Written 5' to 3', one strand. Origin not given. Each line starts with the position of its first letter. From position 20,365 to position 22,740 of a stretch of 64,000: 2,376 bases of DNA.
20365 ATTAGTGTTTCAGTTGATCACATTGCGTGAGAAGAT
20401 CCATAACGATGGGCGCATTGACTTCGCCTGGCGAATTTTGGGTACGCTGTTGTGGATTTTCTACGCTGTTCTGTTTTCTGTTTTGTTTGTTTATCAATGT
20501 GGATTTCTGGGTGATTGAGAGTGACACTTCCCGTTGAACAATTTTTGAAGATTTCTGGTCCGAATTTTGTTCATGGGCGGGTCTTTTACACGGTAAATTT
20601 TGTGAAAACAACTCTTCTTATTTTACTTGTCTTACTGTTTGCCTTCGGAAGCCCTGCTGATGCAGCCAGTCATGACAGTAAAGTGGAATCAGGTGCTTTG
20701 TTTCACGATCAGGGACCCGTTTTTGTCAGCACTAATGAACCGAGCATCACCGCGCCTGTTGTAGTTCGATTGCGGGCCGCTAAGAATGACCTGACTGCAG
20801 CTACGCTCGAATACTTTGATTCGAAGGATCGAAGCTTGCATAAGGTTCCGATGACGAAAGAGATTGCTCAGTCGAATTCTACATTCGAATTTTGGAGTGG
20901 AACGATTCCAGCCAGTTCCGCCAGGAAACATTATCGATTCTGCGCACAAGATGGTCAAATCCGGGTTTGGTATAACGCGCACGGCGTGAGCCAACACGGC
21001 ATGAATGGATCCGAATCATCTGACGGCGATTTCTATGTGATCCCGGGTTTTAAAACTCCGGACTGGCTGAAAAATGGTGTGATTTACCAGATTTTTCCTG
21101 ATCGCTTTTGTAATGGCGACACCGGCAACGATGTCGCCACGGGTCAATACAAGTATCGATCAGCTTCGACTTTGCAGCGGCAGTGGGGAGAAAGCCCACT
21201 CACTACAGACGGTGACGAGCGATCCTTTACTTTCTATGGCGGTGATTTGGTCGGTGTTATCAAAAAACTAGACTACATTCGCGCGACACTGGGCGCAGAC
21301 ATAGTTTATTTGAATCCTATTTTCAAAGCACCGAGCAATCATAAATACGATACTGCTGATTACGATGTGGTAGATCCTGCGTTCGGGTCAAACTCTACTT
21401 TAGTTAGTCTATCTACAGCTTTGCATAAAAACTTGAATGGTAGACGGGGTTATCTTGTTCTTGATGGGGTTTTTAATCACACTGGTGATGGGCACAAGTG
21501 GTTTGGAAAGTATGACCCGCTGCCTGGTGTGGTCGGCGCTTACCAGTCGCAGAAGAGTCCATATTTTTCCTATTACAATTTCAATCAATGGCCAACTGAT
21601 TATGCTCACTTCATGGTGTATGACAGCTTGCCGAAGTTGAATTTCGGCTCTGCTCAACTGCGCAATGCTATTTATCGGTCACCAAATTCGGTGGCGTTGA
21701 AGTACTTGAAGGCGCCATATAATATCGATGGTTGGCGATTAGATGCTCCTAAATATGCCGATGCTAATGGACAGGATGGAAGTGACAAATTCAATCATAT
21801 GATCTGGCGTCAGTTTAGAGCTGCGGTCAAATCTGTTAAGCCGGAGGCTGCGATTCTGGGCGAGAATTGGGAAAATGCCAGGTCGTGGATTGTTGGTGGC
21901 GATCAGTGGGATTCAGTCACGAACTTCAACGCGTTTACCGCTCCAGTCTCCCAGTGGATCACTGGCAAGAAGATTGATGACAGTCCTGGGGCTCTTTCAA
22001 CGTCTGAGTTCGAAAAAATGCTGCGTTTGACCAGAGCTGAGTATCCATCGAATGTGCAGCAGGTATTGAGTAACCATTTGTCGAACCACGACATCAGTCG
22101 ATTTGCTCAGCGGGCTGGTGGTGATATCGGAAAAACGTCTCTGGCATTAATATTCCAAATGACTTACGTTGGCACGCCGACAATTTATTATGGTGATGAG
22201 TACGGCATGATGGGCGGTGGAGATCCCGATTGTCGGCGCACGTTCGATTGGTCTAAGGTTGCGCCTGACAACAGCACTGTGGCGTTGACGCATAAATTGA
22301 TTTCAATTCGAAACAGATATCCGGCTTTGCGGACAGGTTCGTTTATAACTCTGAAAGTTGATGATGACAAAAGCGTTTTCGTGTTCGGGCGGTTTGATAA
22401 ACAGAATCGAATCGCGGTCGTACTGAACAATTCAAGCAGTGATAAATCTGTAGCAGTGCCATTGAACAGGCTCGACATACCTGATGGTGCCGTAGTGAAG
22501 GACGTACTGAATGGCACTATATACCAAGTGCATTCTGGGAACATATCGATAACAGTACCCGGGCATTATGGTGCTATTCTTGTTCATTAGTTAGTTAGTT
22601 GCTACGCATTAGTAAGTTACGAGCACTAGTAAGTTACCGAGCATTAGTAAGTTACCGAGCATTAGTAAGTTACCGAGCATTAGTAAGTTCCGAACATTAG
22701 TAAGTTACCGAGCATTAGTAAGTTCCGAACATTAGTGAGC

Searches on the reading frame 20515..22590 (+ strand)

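Call 56: search_protein_families(library=pfam, proteins=[window:20515-22590:+], max_evalue=0.00001)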
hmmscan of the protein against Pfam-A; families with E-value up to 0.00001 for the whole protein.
window:20515-22590:+ (691 aa): 3 families
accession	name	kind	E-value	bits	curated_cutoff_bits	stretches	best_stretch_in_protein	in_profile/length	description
PF00128.31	Alpha-amylase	-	7.9e-54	184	22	1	192-579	1-390/446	Alpha amylase, catalytic domain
PF02903.20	Alpha-amylase_N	-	9.9e-08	32.6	23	1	82-161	23-104/120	Alpha amylase, N-terminal ig-like domain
PF16657.11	Malt_amylase_C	-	2.2e-07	31.3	27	1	608-684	1-71/75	Maltogenic Amylase, C-terminal domain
